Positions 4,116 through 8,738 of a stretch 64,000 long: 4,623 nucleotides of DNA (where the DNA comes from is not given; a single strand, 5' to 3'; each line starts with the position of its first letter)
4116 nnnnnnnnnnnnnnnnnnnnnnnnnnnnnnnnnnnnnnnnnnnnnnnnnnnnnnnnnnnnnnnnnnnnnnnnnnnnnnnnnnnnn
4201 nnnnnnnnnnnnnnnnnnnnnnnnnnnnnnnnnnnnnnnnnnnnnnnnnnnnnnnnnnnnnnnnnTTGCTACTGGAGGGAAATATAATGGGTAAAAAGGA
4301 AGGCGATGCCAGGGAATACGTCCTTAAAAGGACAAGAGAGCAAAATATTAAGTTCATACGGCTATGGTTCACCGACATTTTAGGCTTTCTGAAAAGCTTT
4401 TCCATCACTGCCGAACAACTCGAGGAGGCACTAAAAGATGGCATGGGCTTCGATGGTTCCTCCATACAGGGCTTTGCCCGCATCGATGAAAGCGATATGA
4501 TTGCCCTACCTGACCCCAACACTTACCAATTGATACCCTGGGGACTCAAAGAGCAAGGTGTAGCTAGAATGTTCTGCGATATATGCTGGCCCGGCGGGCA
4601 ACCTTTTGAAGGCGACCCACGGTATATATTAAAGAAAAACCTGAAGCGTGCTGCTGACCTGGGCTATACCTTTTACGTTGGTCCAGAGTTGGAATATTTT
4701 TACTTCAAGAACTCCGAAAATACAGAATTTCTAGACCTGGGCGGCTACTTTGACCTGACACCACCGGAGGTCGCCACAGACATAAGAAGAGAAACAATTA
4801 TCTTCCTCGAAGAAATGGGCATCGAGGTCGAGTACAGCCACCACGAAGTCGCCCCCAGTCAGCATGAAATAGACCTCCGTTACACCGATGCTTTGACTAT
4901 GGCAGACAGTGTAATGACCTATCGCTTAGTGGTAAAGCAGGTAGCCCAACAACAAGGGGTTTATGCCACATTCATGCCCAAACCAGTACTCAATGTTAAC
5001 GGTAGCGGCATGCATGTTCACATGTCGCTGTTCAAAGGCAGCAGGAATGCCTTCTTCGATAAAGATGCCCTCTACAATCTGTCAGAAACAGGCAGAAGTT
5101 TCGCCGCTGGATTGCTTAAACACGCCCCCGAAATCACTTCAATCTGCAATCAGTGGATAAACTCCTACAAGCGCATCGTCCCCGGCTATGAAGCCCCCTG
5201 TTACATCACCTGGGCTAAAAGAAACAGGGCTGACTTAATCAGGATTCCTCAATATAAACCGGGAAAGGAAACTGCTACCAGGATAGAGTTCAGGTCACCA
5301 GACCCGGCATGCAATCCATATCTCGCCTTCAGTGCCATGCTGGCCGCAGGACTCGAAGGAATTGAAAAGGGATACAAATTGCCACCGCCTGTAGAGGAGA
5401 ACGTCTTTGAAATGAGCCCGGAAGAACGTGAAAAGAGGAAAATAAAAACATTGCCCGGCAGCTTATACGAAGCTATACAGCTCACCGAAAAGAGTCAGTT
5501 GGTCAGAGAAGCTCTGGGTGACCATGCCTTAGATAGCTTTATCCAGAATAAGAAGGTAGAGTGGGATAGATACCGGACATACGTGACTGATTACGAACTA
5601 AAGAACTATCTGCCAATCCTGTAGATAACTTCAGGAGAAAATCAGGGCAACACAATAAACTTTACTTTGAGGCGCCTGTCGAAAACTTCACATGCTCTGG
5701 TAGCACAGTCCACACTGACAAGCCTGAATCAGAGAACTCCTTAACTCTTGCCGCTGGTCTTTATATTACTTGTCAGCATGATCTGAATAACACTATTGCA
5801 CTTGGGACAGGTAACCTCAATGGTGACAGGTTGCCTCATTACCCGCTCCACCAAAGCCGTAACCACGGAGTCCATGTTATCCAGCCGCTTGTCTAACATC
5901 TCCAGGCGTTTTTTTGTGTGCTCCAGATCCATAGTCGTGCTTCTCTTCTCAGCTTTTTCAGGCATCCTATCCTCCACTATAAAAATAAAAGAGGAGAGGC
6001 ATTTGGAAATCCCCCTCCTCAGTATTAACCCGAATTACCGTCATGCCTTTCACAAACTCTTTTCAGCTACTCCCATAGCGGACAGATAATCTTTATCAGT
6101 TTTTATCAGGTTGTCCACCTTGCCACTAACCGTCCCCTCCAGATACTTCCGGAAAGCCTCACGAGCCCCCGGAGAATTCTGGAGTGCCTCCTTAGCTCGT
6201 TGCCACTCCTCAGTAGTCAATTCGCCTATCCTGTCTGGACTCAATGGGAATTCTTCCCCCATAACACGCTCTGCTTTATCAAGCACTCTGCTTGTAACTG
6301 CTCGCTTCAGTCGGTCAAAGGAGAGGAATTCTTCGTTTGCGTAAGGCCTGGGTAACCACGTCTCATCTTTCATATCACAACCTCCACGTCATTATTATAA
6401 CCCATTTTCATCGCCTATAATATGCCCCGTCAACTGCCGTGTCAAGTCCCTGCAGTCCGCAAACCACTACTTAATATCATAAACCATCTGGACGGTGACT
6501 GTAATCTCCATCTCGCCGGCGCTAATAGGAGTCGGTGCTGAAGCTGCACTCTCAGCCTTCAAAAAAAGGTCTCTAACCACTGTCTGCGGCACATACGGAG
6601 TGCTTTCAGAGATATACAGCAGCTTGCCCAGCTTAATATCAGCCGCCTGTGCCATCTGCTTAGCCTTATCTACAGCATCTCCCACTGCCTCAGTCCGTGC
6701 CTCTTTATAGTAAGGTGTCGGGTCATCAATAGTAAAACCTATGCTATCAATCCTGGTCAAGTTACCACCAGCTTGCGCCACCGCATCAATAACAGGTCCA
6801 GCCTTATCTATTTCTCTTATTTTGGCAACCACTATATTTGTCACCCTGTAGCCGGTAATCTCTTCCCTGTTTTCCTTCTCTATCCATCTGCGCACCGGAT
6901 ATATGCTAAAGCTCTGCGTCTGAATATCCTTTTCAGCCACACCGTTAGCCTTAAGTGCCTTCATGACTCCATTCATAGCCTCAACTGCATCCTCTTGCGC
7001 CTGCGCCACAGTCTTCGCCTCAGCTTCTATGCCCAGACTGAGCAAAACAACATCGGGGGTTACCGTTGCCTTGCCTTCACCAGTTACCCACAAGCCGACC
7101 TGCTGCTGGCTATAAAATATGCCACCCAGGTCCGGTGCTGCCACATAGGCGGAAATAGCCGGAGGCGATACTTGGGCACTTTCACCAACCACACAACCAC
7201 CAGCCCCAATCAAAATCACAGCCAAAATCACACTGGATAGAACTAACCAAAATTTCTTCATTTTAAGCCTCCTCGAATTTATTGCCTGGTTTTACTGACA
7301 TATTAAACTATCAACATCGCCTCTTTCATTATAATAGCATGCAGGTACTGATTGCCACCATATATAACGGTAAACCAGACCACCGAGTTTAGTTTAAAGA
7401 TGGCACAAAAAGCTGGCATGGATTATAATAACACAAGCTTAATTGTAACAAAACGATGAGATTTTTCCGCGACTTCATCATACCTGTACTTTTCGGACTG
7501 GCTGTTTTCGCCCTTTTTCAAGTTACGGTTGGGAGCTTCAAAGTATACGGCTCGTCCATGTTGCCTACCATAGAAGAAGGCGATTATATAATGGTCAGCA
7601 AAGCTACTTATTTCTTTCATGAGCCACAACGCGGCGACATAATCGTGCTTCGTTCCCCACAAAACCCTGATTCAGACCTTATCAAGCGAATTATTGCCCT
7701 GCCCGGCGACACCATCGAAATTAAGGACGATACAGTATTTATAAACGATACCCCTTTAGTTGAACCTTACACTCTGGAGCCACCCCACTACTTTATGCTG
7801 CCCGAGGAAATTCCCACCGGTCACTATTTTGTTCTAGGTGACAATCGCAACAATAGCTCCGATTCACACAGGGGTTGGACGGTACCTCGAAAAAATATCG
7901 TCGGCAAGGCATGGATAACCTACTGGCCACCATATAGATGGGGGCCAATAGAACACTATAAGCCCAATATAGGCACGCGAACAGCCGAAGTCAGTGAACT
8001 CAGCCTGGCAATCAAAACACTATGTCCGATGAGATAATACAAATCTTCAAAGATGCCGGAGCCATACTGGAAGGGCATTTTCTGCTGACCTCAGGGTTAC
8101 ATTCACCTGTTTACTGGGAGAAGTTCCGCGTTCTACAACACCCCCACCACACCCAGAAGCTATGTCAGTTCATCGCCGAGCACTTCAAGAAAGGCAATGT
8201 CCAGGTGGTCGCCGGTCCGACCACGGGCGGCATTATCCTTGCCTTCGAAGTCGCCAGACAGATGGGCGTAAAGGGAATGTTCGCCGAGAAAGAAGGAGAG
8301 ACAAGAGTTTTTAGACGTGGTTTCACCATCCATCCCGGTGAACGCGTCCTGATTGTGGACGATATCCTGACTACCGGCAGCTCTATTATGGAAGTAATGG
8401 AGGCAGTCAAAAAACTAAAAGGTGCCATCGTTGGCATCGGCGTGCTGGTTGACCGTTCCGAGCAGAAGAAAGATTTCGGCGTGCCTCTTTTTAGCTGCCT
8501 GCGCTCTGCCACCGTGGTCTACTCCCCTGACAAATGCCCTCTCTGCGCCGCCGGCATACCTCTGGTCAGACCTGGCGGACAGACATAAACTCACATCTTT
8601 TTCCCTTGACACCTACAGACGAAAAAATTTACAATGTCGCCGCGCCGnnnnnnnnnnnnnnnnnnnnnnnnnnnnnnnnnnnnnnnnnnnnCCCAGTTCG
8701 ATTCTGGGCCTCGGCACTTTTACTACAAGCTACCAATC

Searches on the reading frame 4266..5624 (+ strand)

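Call 96: search_protein_families(library=pfam, proteins=[window:4266-5624:+], max_evalue=0.0001)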
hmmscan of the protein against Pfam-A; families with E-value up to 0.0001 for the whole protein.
window:4266-5624:+ (452 aa): 2 families
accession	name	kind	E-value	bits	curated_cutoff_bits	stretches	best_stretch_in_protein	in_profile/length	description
PF00120.29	Gln-synt_C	-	1e-129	433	24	1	116-448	2-344/344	Glutamine synthetase, catalytic domain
PF03951.24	Gln-synt_N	-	1.4e-30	105.2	33.4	1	27-109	1-82/82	Glutamine synthetase, beta-Grasp domain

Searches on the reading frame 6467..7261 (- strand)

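Call 96: search_protein_families(library=pfam, proteins=[window:6467-7261:-], max_evalue=0.0001)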
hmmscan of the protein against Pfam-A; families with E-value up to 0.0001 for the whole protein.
window:6467-7261:- (264 aa): 1 family
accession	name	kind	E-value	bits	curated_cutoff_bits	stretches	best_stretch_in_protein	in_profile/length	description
PF04402.19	SIMPL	-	1.7e-56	192.2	25.2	1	59-261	3-205/205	Protein of unknown function (DUF541)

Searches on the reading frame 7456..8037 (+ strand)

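Call 96: search_protein_families(library=pfam, proteins=[window:7456-8037:+], max_evalue=0.0001)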
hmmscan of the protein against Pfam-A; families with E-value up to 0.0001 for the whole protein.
window:7456-8037:+ (193 aa): 2 families
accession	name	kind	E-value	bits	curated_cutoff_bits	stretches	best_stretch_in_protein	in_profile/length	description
PF10502.14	Peptidase_S26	-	1.2e-44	152.6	22.9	1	12-157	10-168/168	Signal peptidase, peptidase S26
PF00717.28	Peptidase_S24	-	8.8e-06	25.9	23.3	1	28-90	38-92/116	Peptidase S24-like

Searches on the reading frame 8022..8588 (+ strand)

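Call 96: search_protein_families(library=pfam, proteins=[window:8022-8588:+], max_evalue=0.0001)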
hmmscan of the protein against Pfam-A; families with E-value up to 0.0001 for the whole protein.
window:8022-8588:+ (188 aa): 1 family
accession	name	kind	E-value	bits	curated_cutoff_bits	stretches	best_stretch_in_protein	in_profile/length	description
PF00156.33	Pribosyltran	-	2.6e-16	59.8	26.3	1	38-151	6-132/158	Phosphoribosyl transferase domain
